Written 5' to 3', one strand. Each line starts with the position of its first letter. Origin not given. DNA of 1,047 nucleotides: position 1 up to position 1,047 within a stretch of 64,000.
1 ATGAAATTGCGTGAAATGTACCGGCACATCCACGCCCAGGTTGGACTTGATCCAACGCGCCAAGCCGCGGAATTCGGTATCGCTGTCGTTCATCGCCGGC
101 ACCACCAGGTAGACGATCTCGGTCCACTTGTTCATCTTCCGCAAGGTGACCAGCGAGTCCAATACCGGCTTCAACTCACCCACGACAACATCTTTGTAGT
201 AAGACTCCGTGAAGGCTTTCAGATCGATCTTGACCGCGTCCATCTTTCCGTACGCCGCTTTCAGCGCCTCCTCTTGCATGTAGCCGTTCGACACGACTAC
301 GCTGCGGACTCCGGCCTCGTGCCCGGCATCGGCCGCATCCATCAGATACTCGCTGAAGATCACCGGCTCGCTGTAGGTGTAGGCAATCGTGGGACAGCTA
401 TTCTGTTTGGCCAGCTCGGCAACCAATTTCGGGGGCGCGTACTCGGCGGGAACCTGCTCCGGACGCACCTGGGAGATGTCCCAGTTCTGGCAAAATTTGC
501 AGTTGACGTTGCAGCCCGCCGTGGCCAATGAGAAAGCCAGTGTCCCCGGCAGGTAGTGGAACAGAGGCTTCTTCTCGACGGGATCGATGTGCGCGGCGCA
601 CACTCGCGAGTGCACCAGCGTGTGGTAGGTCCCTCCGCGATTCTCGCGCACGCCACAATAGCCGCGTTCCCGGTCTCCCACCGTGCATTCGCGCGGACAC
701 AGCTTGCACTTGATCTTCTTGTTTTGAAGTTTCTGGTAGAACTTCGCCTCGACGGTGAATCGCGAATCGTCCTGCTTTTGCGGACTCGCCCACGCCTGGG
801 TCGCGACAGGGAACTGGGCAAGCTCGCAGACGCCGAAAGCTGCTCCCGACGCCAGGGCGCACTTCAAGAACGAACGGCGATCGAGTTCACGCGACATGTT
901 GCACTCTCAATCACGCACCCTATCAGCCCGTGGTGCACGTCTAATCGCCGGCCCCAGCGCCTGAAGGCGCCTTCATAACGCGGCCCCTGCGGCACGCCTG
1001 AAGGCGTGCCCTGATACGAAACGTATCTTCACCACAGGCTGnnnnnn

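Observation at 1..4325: Operon coupling a NapH-NapG-like fused polyferredoxin to a lipoprotein, a Tat-signal DUF362 protein and a Tat-signal radical SAM enzyme: candidate periplasm-facing radical-SAM redox system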

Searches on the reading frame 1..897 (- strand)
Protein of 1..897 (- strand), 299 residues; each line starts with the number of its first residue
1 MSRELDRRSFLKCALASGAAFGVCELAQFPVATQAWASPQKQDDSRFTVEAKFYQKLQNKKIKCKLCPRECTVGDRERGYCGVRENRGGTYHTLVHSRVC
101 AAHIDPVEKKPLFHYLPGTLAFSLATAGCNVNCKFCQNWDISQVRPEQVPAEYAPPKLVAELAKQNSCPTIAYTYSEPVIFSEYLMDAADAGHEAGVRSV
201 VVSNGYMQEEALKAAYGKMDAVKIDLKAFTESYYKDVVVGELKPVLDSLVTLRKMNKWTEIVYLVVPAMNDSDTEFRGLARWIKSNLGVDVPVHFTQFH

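Call 5: search_protein_families(library=pfam, proteins=[window:1-897:-], max_evalue=0.01)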
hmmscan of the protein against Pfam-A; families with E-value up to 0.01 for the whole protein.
window:1-897:- (299 aa): 3 families
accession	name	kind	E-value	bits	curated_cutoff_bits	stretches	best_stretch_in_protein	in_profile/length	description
PF04055.27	Radical_SAM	-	2.6e-15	57.4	29.5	1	126-274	4-159/166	Radical SAM superfamily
PF13353.11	Fer4_12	-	0.00038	21.2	22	1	122-214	8-100/137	4Fe-4S single cluster domain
PF10518.14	TAT_signal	-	0.0005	20.3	22.7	1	5-20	2-17/21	TAT (twin-arginine translocation) pathway signal sequence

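Call 6: search_protein_families(library=ncbifam, proteins=[window:1-897:-], max_evalue=0.01)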
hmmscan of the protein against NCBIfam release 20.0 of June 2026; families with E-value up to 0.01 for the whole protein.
window:1-897:- (299 aa): 23 families
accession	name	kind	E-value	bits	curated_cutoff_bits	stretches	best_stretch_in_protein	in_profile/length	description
TIGR04337.1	AmmeMemoSam_rS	hypoth_equivalog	1.9e-88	296.7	220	1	51-299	1-250/349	AmmeMemoRadiSam system radical SAM enzyme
TIGR02493.1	PFLA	equivalog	1.3e-17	63.9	231.75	1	122-285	18-185/235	pyruvate formate-lyase-activating protein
TIGR04041.1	activase_YjjW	hypoth_equivalog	4.7e-13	49.2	250.2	1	176-298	117-238/276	YjjW family glycine radical enzyme activase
TIGR02494.1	PFLE_PFLC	subfamily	4.6e-12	45.8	174.35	1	176-299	132-255/293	glycyl-radical enzyme activating protein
TIGR02495.1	NrdG2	equivalog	8.8e-12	44.7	131.15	1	117-286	14-183/193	anaerobic ribonucleoside-triphosphate reductase activating protein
NF008356.0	PRK11145.1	equivalog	3.5e-10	39.6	375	1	122-285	23-190/246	pyruvate formate lyase 1-activating protein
TIGR04003.1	rSAM_BssD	equivalog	4.5e-10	39.2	496.45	1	165-284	125-245/314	[benzylsuccinate synthase]-activating enzyme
NF043069.1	T4HPD_activ_SAM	equivalog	1.8e-07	30.8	425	1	131-286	83-242/299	trans-4-hydroxy-L-proline dehydratase activase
NF048010.1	SfplDhtActHpsHDes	equivalog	5.7e-07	28.6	430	1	176-287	140-253/298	(2S)-3-sulfopropanediol dehydratase activating enzyme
NF033717.2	HPDL_rSAM_activ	equivalog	4.1e-06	26.3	420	1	171-286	134-251/311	4-hydroxyphenylacetate decarboxylase activase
NF048008.1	SfplDhtActHpfHKleb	equivalog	7.2e-06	25.5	500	1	170-291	129-250/308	(2S)-3-sulfopropanediol dehydratase activating enzyme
TIGR04084.1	rSAM_AF0577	subfamily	7.2e-06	25.2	225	1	124-265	2-137/347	TIGR04084 family radical SAM/SPASM domain-containing protein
NF038283.1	viperin_w_prok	equivalog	8.2e-06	25.2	180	1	126-231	9-119/281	viperin family antiviral radical SAM protein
TIGR04317.1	W_rSAM_matur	equivalog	1.9e-05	24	380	1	126-261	11-145/349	tungsten cofactor oxidoreductase radical SAM maturase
TIGR04545.1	rSAM_ahbD_hemeb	equivalog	5.2e-05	22.8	500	1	126-210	7-88/339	heme b synthase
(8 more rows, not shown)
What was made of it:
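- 1..897 (-): AmmeMemoRadiSam-family radical SAM enzyme. The first 299 of about 383 aa are present, cut by the window edge. Tat-type signal at aa 1-37 (nt 787-897: DRRSFLK ... AWA|S). TIGR04337, 296.7 bits against a cut-off of 220 (call 6).
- On AmmeMemoRadiSam system: 296.7 bits on the 299-aa fragment (call 6).
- On Glycyl-radical enzyme activases: 63.9 against 231.75, and 45.8 against 174.35 (call 6).
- The enzyme's nearest characterised relatives are protein-activating enzymes (PFL-AE, 64 bits; call 6).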

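Call 11: find_homologous_proteins(query=window:1-897:-, max_evalue=1e-20)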
Query window:1-897:- (299 aa): 7999 proteins with E <= 1e-20 among 8000 candidates; the best 120 are listed.
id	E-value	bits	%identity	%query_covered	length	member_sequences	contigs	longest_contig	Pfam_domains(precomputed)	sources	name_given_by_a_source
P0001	1.2e-188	644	94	99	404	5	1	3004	PF04055.28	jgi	-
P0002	7.7e-188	641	93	100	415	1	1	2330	PF04055.28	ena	-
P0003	9.9e-188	641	91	100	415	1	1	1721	PF04055.28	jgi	jgi:pyruvate formate lyase activating enzyme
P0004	2.2e-187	639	92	99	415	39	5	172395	PF04055.28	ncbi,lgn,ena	ncbi:MAG: AmmeMemoRadiSam system radical SAM enzyme [Candidatus Sulfotelmatobacter sp.]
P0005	4.0e-187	639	92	99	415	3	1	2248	PF04055.28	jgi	-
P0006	1.7e-186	636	91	100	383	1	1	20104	PF04055.28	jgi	-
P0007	2.9e-186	636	92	99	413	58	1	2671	PF04055.28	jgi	-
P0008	5.9e-186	635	91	100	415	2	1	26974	PF04055.28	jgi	jgi:pyruvate formate lyase activating enzyme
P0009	7.9e-186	634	91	99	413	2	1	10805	PF04055.28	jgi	jgi:pyruvate formate lyase activating enzyme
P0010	1.1e-185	634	92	99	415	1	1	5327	PF04055.28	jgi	-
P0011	1.2e-185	634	91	100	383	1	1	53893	PF04055.28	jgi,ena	-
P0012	2.4e-185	633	90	100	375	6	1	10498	PF04055.28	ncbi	ncbi:MAG: AmmeMemoRadiSam system radical SAM enzyme [Candidatus Sulfotelmatobacter sp.]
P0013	2.7e-185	633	90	100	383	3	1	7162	PF04055.28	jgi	-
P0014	8.2e-185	631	90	100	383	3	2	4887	PF04055.28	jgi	-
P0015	1.0e-184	631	90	100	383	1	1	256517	PF04055.28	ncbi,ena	-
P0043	1.1e-179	614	88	100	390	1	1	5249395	PF04055.28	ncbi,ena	-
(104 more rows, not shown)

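Call 12: find_encoding_contigs(protein=P0004, flank=10000, max_places=3)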
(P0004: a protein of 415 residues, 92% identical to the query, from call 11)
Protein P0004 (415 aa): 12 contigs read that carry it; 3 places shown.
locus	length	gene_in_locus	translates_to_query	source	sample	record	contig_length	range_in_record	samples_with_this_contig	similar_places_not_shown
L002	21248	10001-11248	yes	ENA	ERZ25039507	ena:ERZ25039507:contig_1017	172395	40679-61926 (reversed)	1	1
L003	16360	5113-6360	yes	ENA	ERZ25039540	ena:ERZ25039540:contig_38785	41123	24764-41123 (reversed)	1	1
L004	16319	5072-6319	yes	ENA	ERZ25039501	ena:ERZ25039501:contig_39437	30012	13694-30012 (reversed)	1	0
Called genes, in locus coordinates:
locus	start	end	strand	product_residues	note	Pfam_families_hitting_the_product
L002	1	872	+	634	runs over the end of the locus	PF00664:ABC_membrane, PF00005:ABC_tran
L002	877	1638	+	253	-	PF00005:ABC_tran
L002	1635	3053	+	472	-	PF12704:MacB_PCD, PF02687:FtsX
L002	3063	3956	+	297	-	PF00756:Esterase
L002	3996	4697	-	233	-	-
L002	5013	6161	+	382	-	PF13102:Phage_int_SAM_5, PF13495:Phage_int_SAM_4 (faint), PF00589:Phage_integrase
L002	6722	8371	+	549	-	PF12801:Fer4_5, PF13484:Fer4_16 (faint), PF13187:Fer4_9 (faint), PF13237:Fer4_10 (faint), PF12797:Fer4_2 (faint), PF12838:Fer4_7 (weak), PF12837:Fer4_6 (weak), PF00037:Fer4 (weak), +2 more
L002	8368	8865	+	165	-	PF20244:DUF6599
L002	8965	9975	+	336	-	PF04015:DUF362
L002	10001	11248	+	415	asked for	PF04055:Radical_SAM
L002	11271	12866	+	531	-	PF01875:Memo, PF01871:AMMECR1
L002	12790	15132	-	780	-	PF01564:Spermine_synth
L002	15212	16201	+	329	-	PF04015:DUF362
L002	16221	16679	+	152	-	-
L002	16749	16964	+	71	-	-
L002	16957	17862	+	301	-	-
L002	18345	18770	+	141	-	-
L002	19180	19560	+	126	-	-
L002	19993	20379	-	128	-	PF01548:DEDD_Tnp_IS110 (weak)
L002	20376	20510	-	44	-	-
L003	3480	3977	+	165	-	PF20244:DUF6599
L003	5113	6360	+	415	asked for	PF04055:Radical_SAM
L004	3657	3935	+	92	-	PF20244:DUF6599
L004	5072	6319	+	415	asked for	PF04055:Radical_SAM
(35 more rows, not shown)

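Call 13: find_encoding_contigs(protein=P0043, flank=10000, max_places=2)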
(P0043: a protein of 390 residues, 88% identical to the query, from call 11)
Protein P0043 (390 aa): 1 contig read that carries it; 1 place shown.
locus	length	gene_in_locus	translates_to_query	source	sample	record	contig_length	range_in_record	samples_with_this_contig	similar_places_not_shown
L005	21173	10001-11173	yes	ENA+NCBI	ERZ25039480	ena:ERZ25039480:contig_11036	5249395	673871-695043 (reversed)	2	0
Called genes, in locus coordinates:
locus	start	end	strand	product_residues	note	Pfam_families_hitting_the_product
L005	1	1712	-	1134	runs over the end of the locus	PF14312:FG-GAP_2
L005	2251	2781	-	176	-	PF01613:Flavin_Reduct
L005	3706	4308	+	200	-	-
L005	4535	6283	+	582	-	PF00069:Pkinase, PF07714:PK_Tyr_Ser-Thr, PF03109:ABC1 (weak)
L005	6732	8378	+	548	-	PF12801:Fer4_5, PF00037:Fer4, PF12837:Fer4_6 (weak), PF12838:Fer4_7 (weak), PF13187:Fer4_9 (weak), PF12838:Fer4_7 (weak), PF12837:Fer4_6 (weak), PF00037:Fer4 (weak), +7 more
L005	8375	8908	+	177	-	PF20244:DUF6599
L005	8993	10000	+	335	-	PF04015:DUF362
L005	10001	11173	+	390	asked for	PF04055:Radical_SAM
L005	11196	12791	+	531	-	PF01875:Memo, PF02900:LigB (weak), PF01871:AMMECR1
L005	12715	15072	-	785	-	PF01564:Spermine_synth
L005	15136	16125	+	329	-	PF04015:DUF362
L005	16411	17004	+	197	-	-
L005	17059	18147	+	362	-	-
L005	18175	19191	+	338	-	PF01408:GFO_IDH_MocA, PF02894:GFO_IDH_MocA_C, PF22725:GFO_IDH_MocA_C3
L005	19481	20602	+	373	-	-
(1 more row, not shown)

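Call 31: search_solved_structures(query=P0043, max_evalue=0.001)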
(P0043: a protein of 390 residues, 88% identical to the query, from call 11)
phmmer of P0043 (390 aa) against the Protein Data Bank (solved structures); distinct sequences matched with E-value up to 0.001: 0.

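Call 35: search_protein_representatives(protein=P0043)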
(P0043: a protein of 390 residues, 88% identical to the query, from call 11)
Query: 390 residues. Proteins with E-value up to 0.001 (for the whole library): 7502; up to 1e-10: 4663; up to 1e-30: 1444. The best 150 are listed.
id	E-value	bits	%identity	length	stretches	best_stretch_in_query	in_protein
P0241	1.9e-138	478.0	78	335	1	23-280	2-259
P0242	1.5e-132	458.6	75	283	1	10-274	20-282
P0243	1.0e-129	449.3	54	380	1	12-386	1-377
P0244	2.2e-116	405.4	48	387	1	14-388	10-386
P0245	8.7e-112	390.2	49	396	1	14-388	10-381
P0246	6.1e-110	384.2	47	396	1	12-388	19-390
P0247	4.2e-108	378.1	48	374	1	50-388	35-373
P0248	1.1e-107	376.7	47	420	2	63-388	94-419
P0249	1.1e-106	373.4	76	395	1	16-238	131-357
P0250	1.7e-103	363.0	73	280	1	10-222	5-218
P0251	4.4e-101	355.0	81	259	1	102-301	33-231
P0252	3.5e-99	348.7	46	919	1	57-388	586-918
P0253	4.0e-99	348.5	57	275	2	60-236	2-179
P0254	2.2e-97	342.8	55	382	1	23-302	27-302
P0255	8.6e-97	340.9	45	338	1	64-388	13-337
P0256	6.4e-96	338.0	45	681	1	57-388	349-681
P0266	4.5e-92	325.3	42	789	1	52-388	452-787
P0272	1.7e-90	320.1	44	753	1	58-388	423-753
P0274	8.4e-90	317.8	46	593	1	57-388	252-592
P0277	4.3e-89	315.5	44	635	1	57-388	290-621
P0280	1.1e-88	314.2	42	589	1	51-389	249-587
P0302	1.5e-85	303.9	40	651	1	56-389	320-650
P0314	1.4e-83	297.4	41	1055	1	34-388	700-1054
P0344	4.4e-79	282.6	38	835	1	53-388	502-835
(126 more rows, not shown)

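Call 40: find_related_loci(query=A2, collection=genome_contigs, flank=10000)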
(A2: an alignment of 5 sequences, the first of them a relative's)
Query A2 (390 aa) in genome_contigs; peptide patterns used: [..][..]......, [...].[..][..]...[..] (x = any residue, [..] = any of these).
600 stretches matched a pattern (row limit reached: there are more); 595 encode a relative of the query (tblastn E <= 1e-3); the best 80 are kept; 80 distinct loci.
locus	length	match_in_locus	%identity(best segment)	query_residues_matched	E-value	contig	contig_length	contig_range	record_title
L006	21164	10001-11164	86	4-389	0e+0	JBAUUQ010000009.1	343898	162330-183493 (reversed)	MAG: Terriglobales bacterium isolate MFD05931_ilm_asm_bin20 k127_75414, whole genome shotgun sequence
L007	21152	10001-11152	86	6-389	0e+0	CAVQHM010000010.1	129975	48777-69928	MAG: uncultured Acidobacteriaceae bacterium isolate MFD00991.bin.1.91 genome assembly, contig: contig_40500, whole genom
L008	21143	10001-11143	84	10-390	0e+0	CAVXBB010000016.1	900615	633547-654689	MAG: uncultured Acidobacteriaceae bacterium isolate MFD02579.bin.2.56 genome assembly, contig: contig_7521, whole genome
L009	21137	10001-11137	88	12-389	0e+0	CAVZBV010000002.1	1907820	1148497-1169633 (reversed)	MAG: uncultured Acidobacteriaceae bacterium isolate MFD03044.bin.1.45 genome assembly, contig: contig_12182, whole genom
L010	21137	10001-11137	75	12-390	0e+0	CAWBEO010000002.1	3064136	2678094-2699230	MAG: uncultured Acidobacteriaceae bacterium isolate MFD01223.bin.1.4 genome assembly, contig: contig_1625, whole genome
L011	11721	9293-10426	75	12-389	0e+0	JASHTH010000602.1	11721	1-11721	MAG: Acidobacteriaceae bacterium isolate JOPF148 JOPF_N01C_contig_187197, whole genome shotgun sequence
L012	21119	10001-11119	77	12-389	0e+0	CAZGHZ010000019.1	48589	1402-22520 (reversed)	MAG TPA_asm: uncultured Terracidiphilus sp. isolate binchicken_co3_572 genome assembly, contig: NODE_2052_length_48589_c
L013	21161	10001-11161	74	5-390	0e+0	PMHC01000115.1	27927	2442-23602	MAG: Acidobacteriaceae bacterium isolate bog_316 73.20120600_S1D.48_contig_102, whole genome shotgun sequence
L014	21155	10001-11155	74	7-390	0e+0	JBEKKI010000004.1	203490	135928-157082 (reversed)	MAG: Terracidiphilus sp. isolate SPRUCE 343 SPRUCE_343_4, whole genome shotgun sequence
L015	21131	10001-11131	77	13-389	0e+0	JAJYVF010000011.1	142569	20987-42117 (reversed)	MAG: Acidobacteria bacterium isolate FK1.bin77 NODE_94_length_142569_cov_5.961472, whole genome shotgun sequence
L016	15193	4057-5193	77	12-389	0e+0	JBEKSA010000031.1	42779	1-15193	MAG: Terracidiphilus sp. isolate SPRUCE 523 SPRUCE_523_31, whole genome shotgun sequence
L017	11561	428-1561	68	12-389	3e-180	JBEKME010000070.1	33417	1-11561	MAG: Terriglobia bacterium isolate SPRUCE 387 SPRUCE_387_70, whole genome shotgun sequence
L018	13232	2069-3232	65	3-388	5e-173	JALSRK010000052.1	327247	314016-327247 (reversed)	MAG: Solibacteraceae bacterium isolate 356-308_metabat1_scaf2bin.066 356-308_scaffold_3_c1, whole genome shotgun sequenc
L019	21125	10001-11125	69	14-388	3e-177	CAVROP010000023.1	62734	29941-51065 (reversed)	MAG: uncultured Acidobacteriota bacterium isolate MFD03726.bin.1.150 genome assembly, contig: contig_112795, whole genom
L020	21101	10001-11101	65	14-389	3e-169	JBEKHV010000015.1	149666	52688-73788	MAG: Bryobacteraceae bacterium isolate SPRUCE 285 SPRUCE_285_15, whole genome shotgun sequence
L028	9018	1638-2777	57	11-388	7e-146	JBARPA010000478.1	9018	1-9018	MAG: Candidatus Zixiibacteriota bacterium isolate MFD13423_ilm_asm_bin54 k127_237270, whole genome shotgun sequence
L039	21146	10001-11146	54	10-388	3e-136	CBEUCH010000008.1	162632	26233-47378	MAG TPA_asm: uncultured bacterium isolate SRR19160658_binner12_Refined_30 genome assembly, contig: ERZ26800495.8, whole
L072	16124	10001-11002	49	57-389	3e-113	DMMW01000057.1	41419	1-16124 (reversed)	MAG TPA_asm: Elusimicrobia bacterium isolate UBA9627 contig_1714, whole genome shotgun sequence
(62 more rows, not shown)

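Call 46: search_protein_families(library=pfam, proteins=[P0252, P0256, P0266, P0272, P0274, P0277, P0280, P0302, P0344, P0314], max_evalue=0.001)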
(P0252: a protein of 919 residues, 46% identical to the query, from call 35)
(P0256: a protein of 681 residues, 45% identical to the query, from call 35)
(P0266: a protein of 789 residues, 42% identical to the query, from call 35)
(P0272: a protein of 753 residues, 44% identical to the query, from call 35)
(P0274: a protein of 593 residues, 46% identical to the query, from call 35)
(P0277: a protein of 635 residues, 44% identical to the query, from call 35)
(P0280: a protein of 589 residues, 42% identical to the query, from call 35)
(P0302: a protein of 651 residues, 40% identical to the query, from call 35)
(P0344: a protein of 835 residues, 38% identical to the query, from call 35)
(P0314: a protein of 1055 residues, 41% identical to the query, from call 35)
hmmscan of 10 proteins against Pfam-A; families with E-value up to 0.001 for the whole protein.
P0252 (919 aa): 3 families
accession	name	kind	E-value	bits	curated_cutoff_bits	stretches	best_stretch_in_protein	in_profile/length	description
PF04055.27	Radical_SAM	-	4.1e-20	73.1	29.5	1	661-812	3-162/166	Radical SAM superfamily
PF07494.17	Reg_prop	-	2.1e-11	43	20.4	0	285-306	1-23/24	Two component regulator propeller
PF21544.3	PorZ_N_b_propeller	-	4.6e-06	27.4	27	0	60-127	76-137/154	TSS9, PorZ, N-terminal beta-propeller domain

P0256 (681 aa): 3 families
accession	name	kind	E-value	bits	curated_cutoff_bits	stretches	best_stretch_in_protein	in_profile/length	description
PF04055.27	Radical_SAM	-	9.9e-19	68.5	29.5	1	425-572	4-158/166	Radical SAM superfamily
PF13353.11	Fer4_12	-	4.6e-08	33.9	22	1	416-519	4-110/137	4Fe-4S single cluster domain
PF03425.19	CBM_11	-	2.3e-06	28.2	27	1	191-281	69-166/182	Carbohydrate binding domain (family 11)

P0266 (789 aa): 4 families
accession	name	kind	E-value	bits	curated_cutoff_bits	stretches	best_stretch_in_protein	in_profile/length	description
PF04055.27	Radical_SAM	-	3.7e-21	76.4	29.5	1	532-682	4-163/166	Radical SAM superfamily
PF04205.19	FMN_bind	-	1.3e-13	51.8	22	1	106-184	1-76/77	FMN-binding domain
PF12801.12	Fer4_5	-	8.7e-13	48.5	22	2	360-396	3-39/48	4Fe-4S binding domain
PF13353.11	Fer4_12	-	6.8e-05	23.6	22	1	528-626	8-107/137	4Fe-4S single cluster domain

P0272 (753 aa): 4 families
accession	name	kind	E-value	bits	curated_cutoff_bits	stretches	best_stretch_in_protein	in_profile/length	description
PF04055.27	Radical_SAM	-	3.6e-20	73.2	29.5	1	498-646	4-160/166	Radical SAM superfamily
PF04205.19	FMN_bind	-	8.1e-13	49.3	22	1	88-165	1-75/77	FMN-binding domain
PF12801.12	Fer4_5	-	5.1e-12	46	22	2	251-285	8-42/48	4Fe-4S binding domain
PF13353.11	Fer4_12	-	5.2e-05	24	22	1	490-585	5-99/137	4Fe-4S single cluster domain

P0274 (593 aa): 2 families
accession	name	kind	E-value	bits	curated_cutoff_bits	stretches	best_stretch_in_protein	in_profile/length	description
PF04055.27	Radical_SAM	-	2.1e-19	70.8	29.5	1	327-483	3-158/166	Radical SAM superfamily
PF04205.19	FMN_bind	-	1.8e-09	38.5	22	1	122-195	4-76/77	FMN-binding domain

P0277 (635 aa): 2 families
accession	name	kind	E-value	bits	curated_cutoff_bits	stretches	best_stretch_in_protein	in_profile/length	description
PF04055.27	Radical_SAM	-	1.8e-16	61.2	29.5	1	366-513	4-158/166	Radical SAM superfamily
PF13386.12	DsbD_2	-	4.3e-16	59.8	24.9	1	9-193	3-198/199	Cytochrome C biogenesis protein transmembrane region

P0280 (589 aa): 3 families
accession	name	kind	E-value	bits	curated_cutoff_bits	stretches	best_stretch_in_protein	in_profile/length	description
PF04055.27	Radical_SAM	-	4.8e-24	85.8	29.5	1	330-481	3-162/166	Radical SAM superfamily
PF13386.12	DsbD_2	-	1.8e-17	64.4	24.9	1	7-191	1-197/199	Cytochrome C biogenesis protein transmembrane region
PF13353.11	Fer4_12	-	7.6e-05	23.5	22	1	331-426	12-111/137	4Fe-4S single cluster domain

P0302 (651 aa): 4 families
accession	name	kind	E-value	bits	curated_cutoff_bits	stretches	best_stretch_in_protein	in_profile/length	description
PF01871.22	AMMECR1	-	2.3e-53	180.6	25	1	142-309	1-168/168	AMMECR1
PF04055.27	Radical_SAM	-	3.6e-25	89.5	29.5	1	397-544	4-158/166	Radical SAM superfamily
PF01875.22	Memo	-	1.5e-09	37.9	27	1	7-121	155-268/269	Memo-like protein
PF13353.11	Fer4_12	-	9.5e-06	26.4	22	1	397-491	12-110/137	4Fe-4S single cluster domain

P0344 (835 aa): 4 families
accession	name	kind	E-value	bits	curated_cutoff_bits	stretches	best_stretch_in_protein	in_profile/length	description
PF01875.22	Memo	-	1.5e-56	192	27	1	40-305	2-267/269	Memo-like protein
PF01871.22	AMMECR1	-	5.7e-50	169.5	25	1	327-493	1-167/168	AMMECR1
PF04055.27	Radical_SAM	-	4.8e-20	72.8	29.5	1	582-729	4-159/166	Radical SAM superfamily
PF13353.11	Fer4_12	-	1.2e-08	35.8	22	1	579-666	10-96/137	4Fe-4S single cluster domain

P0314 (1055 aa): 4 families
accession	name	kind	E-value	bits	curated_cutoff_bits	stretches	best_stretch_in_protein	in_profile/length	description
PF04055.27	Radical_SAM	-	6.6e-22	78.9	29.5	1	797-949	3-163/166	Radical SAM superfamily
PF12801.12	Fer4_5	-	3.8e-19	68.8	22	2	456-497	2-43/48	4Fe-4S binding domain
PF13386.12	DsbD_2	-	6e-17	62.6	24.9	1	9-209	3-197/199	Cytochrome C biogenesis protein transmembrane region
PF04205.19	FMN_bind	-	3e-10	41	22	1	286-367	1-76/77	FMN-binding domain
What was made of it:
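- FMN_bind+Fer4_5+radical SAM fusions, DsbD_2+radical SAM fusions, and DsbD_2+FMN_bind+Fer4_5+radical SAM fusions exist (call 46).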

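Call 60: find_related_loci(query=A3, collection=metagenome_contigs, flank=8000)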
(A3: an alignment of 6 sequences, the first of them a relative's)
Query A3 (338 aa) in metagenome_contigs; peptide patterns used: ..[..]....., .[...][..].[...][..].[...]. (x = any residue, [..] = any of these).
600 stretches matched a pattern (row limit reached: there are more); 599 encode a relative of the query (tblastn E <= 1e-3); the best 80 are kept; 80 distinct loci.
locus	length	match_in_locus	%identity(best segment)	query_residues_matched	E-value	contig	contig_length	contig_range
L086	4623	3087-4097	52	6-337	2e-119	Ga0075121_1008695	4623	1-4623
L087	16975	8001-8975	53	12-335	3e-117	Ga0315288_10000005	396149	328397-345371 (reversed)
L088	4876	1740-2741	52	1-337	3e-117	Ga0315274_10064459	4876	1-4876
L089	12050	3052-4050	49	3-338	1e-113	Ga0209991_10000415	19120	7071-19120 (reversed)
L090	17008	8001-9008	49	1-338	4e-112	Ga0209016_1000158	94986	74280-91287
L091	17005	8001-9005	49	1-338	3e-111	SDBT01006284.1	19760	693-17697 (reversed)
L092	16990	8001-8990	49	3-335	7e-111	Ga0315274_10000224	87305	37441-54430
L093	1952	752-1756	50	1-338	5e-117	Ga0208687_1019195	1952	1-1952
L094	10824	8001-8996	50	1-335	3e-110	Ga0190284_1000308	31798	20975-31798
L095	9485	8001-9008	50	3-337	1e-110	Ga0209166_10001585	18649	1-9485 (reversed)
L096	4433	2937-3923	51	1-337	1e-110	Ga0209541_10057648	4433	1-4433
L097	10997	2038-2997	51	18-337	7e-110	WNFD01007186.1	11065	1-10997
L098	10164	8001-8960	50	18-337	4e-109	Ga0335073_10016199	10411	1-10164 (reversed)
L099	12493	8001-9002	51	2-337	3e-109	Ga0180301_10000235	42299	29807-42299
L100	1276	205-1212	48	7-338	1e-118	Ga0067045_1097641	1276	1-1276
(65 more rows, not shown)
